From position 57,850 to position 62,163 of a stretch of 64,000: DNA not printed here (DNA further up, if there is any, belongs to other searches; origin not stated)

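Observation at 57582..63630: Two giant Thr/Ser/Ala/Gly-rich secreted proteins divergently adjacent to the GT-C array are candidate O-glycosylation substrates (S-layer or mucin-like)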

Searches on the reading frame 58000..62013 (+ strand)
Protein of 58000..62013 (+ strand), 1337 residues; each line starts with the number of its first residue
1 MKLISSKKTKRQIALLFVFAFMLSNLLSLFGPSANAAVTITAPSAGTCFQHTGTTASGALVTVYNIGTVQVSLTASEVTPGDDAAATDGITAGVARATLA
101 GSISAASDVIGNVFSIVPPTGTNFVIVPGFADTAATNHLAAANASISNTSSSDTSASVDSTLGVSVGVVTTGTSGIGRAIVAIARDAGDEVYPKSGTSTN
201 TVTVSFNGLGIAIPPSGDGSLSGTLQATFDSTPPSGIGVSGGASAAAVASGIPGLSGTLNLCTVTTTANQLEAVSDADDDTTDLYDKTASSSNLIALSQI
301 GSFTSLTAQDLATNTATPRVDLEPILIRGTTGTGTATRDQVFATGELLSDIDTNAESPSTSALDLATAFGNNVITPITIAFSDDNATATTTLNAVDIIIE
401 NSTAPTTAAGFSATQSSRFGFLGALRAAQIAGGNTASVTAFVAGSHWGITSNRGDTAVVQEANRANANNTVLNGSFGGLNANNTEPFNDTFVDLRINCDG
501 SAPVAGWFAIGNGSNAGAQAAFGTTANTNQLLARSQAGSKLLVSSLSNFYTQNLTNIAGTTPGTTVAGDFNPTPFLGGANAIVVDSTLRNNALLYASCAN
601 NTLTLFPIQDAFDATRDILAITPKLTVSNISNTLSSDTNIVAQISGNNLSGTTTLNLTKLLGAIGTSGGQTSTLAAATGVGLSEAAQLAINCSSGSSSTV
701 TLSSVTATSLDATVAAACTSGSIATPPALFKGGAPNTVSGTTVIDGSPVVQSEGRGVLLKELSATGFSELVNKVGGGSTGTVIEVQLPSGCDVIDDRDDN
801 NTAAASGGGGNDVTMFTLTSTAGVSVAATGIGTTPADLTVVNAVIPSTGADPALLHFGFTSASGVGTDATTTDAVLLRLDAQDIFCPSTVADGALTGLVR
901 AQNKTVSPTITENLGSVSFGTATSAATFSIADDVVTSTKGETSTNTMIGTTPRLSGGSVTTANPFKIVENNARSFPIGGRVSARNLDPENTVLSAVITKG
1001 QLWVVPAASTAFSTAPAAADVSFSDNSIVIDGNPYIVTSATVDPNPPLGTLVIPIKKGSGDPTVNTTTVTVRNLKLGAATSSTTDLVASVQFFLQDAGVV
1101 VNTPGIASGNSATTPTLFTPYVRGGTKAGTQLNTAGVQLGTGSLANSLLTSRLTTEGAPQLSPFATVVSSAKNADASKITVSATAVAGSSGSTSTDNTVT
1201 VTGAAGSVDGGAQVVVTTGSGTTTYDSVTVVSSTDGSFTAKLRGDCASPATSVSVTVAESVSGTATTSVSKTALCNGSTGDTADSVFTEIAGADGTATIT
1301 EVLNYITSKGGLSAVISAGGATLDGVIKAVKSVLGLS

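Call 7: search_protein_families(library=pfam, proteins=[window:58000-62013:+], max_evalue=0.1)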
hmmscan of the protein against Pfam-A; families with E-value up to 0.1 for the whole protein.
window:58000-62013:+ (1337 aa): 0 families

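Call 8: search_protein_families(library=ncbifam, proteins=[window:58000-62013:+], max_evalue=0.1)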
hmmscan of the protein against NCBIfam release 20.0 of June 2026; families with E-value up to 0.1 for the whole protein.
window:58000-62013:+ (1337 aa): 0 families

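Call 12: find_homologous_proteins(query=window:58000-62013:+, max_evalue=0.001)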
Query window:58000-62013:+ (1337 aa): 44 proteins with E <= 0.001 among 8000 candidates.
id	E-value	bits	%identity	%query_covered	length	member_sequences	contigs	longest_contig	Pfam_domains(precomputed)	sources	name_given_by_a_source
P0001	0.0e+0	2715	100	100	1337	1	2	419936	-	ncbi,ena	-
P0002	0.0e+0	1819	70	100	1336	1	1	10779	-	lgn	-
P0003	0.0e+0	1807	70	100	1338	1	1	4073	-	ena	-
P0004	0.0e+0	1689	65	100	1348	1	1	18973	-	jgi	-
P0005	0.0e+0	1633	64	100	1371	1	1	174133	-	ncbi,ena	-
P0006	0.0e+0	1628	63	100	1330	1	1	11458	-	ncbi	-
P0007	0.0e+0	1611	64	100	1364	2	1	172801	-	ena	-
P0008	0.0e+0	1606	63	100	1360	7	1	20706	-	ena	-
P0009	0.0e+0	1605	63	100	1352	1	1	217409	-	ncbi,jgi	jgi:hypothetical protein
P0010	0.0e+0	1593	62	100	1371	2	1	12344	-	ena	-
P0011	0.0e+0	1564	62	100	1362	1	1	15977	-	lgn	-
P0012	0.0e+0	1561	62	99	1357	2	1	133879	-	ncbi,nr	ncbi:MAG: hypothetical protein HYY52_01570 [Candidatus Melainabacteria bacterium]|nr:hypothetical pr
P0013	0.0e+0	1536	61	100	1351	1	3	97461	-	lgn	-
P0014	0.0e+0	1530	61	100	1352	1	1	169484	-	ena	-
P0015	0.0e+0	1527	61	100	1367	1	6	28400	-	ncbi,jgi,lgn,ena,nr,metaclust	ncbi:MAG: hypothetical protein A3I68_00010 [Candidatus Melainabacteria bacterium RIFCSPLOWO2_02_FULL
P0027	0.0e+0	1429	59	100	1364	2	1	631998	-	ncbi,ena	-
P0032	0.0e+0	1354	56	100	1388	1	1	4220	-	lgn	-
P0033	0.0e+0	1351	56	100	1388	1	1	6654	-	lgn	-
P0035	0.0e+0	1303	53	100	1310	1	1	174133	-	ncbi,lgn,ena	-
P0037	0.0e+0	1274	53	100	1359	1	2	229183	-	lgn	-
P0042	3.2e-116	408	51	20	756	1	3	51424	-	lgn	-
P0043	8.3e-98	347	52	19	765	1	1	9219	-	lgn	-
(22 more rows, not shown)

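Call 15: search_solved_structures(query=A1, max_evalue=10)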
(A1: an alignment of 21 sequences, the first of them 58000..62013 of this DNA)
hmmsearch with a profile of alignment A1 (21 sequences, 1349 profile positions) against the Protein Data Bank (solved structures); distinct sequences matched with E-value up to 10: 0.

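Call 23: find_encoding_contigs(protein=P0009, flank=10000, max_places=2)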
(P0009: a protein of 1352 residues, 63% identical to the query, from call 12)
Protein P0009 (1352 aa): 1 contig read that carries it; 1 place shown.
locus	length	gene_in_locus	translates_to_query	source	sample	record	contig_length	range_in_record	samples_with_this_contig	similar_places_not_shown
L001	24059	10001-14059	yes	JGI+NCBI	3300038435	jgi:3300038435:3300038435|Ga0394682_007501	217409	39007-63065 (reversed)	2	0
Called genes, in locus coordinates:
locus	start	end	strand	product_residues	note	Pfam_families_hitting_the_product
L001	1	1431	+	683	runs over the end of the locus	-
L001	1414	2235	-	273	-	PF13428:TPR_14 (faint)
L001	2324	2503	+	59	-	-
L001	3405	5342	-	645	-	-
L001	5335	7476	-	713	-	-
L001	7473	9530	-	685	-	-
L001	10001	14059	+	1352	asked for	-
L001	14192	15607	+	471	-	-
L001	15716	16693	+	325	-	-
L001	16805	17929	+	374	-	PF00155:Aminotran_1_2, PF01041:DegT_DnrJ_EryC1, PF01053:Cys_Met_Meta_PP, PF00266:Aminotran_5 (weak), PF01212:Beta_elim_lyase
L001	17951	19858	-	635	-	PF13727:CoA_binding_3, PF01488:Shikimate_DH (faint), PF03435:Sacchrp_dh_NADP (faint), PF01073:3Beta_HSD, PF01370:Epimerase, PF02719:Polysacc_synt_2, PF04321:RmlD_sub_bind, PF16363:GDP_Man_Dehyd, +1 more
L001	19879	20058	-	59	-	PF00471:Ribosomal_L33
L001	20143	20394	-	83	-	-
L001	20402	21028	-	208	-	PF00300:His_Phos_1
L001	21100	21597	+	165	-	-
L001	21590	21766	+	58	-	-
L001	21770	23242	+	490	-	PF01425:Amidase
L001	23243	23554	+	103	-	-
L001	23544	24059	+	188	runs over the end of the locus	PF00857:Isochorismatase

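Call 24: find_encoding_contigs(protein=P0027, flank=10000, max_places=1)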
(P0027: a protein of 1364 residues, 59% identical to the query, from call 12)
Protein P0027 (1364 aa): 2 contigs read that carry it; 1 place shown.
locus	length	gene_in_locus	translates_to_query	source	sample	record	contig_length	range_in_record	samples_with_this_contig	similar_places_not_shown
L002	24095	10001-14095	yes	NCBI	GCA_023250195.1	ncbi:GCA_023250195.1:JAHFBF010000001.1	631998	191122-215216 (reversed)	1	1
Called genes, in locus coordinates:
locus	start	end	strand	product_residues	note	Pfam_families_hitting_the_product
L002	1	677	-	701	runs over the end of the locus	-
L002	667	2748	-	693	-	PF14559:TPR_19 (faint)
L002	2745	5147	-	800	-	-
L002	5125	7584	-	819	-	-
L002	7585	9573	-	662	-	-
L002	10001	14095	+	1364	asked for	-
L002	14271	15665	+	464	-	-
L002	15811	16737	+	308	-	-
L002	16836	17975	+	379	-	PF01053:Cys_Met_Meta_PP, PF01041:DegT_DnrJ_EryC1, PF00155:Aminotran_1_2, PF00266:Aminotran_5 (weak), PF01212:Beta_elim_lyase (weak)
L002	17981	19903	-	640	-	PF13727:CoA_binding_3, PF01488:Shikimate_DH (faint), PF03435:Sacchrp_dh_NADP (faint), PF01073:3Beta_HSD, PF01370:Epimerase, PF02719:Polysacc_synt_2, PF04321:RmlD_sub_bind, PF16363:GDP_Man_Dehyd, +2 more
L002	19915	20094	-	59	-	PF00471:Ribosomal_L33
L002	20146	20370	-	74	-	-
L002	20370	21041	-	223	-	PF00300:His_Phos_1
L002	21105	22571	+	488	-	PF01425:Amidase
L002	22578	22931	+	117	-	-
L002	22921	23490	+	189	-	PF00857:Isochorismatase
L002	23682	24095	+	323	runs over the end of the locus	PF00291:PALP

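Call 25: find_encoding_contigs(protein=P0035, flank=10000, max_places=1)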
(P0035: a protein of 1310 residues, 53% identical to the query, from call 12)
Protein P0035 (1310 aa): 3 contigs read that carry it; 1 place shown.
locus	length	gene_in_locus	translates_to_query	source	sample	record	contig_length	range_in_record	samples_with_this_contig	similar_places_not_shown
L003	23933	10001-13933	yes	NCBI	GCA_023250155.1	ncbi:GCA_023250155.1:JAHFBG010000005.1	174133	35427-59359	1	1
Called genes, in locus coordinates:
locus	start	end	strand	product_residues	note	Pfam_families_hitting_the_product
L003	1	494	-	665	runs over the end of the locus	-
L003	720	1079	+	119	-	PF01541:GIY-YIG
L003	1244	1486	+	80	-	PF15731:MqsA_antitoxin (weak)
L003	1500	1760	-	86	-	-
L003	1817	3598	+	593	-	PF02776:TPP_enzyme_N, PF00205:TPP_enzyme_M, PF02775:TPP_enzyme_C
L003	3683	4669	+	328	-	-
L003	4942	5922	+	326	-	-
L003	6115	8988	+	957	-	PF02739:5_3_exonuc_N, PF01367:5_3_exonuc, PF01612:DNA_pol_A_exo1, PF22619:DNA_polI_exo1, PF00476:DNA_pol_A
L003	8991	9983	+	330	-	PF00586:AIRS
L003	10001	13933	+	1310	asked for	-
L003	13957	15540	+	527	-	PF02541:Ppx-GppA, PF21447:Ppx-GppA_III, PF01966:HD (weak)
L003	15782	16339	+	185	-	PF05198:IF3_N, PF00707:IF3_C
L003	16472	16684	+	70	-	PF01632:Ribosomal_L35p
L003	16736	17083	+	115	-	PF00453:Ribosomal_L20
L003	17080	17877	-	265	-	PF03462:PCRF, PF00472:RF-1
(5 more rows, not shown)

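Call 26: find_encoding_contigs(protein=P0037, flank=10000, max_places=1)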
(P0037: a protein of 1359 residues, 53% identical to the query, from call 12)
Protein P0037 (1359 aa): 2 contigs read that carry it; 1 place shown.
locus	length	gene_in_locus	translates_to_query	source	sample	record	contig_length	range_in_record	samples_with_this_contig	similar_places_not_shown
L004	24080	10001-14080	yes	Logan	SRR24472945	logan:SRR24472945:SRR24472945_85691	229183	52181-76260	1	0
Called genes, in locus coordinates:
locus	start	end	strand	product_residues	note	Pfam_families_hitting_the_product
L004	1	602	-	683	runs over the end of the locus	-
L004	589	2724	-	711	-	-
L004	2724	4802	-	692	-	-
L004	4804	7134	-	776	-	-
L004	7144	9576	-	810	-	-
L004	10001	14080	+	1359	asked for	-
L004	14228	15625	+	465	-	-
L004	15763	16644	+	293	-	-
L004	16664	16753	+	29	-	-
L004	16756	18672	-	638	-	PF13727:CoA_binding_3, PF03435:Sacchrp_dh_NADP (faint), PF01073:3Beta_HSD, PF01370:Epimerase, PF02719:Polysacc_synt_2, PF04321:RmlD_sub_bind, PF07993:NAD_binding_4 (weak), PF16363:GDP_Man_Dehyd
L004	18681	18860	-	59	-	PF00471:Ribosomal_L33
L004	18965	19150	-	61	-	-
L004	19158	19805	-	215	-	PF00300:His_Phos_1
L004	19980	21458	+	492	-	PF01425:Amidase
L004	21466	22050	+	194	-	PF00857:Isochorismatase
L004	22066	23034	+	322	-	PF00291:PALP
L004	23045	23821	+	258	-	PF00132:Hexapep (weak)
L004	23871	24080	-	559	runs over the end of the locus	PF01966:HD (weak)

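Call 37: predict_structure(alignment_id=A3)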
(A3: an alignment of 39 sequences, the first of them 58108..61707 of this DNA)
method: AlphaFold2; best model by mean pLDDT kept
length: 1200 residues; sequences in the alignment: 39
mean_pLDDT: 74.8   pTM: 0.65
mean pLDDT of the five models: 74.8, 72.2, 70.3, 68.5, 64.0
residues with pLDDT >= 90: 198; 70-90: 599; 50-70: 296; < 50: 107
segments of 3 or more residues with pLDDT < 50: 368-373, 394-409, 479-484, 488-491, 525-552, 764-776, 794-802, 1137-1141, 1174-1176, 1186-1188
pLDDT, mean of each block of 10 residues (from residue 1): 81 86 84 90 82 73 86 91 91 70 85 79 84 83 91 83 91 89 90 91 76 89 90 88 67 76 84 88 90 70 81 70 68 79 92 91 66 50 64 41 39 70 67 51 75 83 77 65 49 62 65 70 45 34 39 72 91 78 92 84 93 91 80 74 85 82 83 82 85 77 57 72 90 81 78 79 45 50 84 46 60 80 78 82 80 86 78 79 89 78 57 72 82 86 72 59 88 87 90 92 81 90 82 90 73 85 72 61 60 54 66 78 85 57 58 54 58 50 52 52
secondary structure, 60 per line:
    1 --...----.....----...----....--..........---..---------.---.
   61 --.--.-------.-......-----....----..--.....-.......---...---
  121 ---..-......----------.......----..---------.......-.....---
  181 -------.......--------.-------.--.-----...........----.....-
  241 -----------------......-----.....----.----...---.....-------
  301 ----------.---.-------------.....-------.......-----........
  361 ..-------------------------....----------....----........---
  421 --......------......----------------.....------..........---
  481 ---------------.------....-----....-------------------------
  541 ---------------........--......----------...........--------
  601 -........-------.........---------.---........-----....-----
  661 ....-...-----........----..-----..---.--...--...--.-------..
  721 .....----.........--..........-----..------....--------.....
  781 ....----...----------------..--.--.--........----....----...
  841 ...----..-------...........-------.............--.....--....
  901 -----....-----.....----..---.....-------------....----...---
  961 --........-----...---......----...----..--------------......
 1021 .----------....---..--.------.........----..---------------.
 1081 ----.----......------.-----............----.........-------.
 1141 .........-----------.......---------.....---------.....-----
elements in order (helices of 4 or more, strands of 3 or more residues): E3-5 E10-14 E26-29 E32-38 E76-81 E87-90 E99-103 E108-111 E115-117 E127-132 E143-149 E165-171 E173-177 E188-194 E220-230 E235-239 E258-260 E269-273 E283-285 E289-293 H329-332 E341-347 E353-362 H388-391 H402-405 E410-417 E423-428 H435-440 E457-461 E468-477 E503-506 E512-515 E556-563 E566-571 E582-592 E602-609 E617-625 E639-646 E652-655 E661-664 H674-681 E701-703 E706-708 E719-725 H730-738 H741-744 E745-750 H764-767 H776-779 E780-784 E789-791 E818-825 H830-833 E838-843 E857-867 E875-887 E890-894 E897-900 E906-909 E915-919 E929-933 H947-950 E963-970 E976-978 E985-987 E992-994 E1015-1021 E1032-1035 E1050-1058 H1090-1095 H1108-1119 E1124-1132 E1143-1149 E1161-1167 E1177-1181 E1191-1195
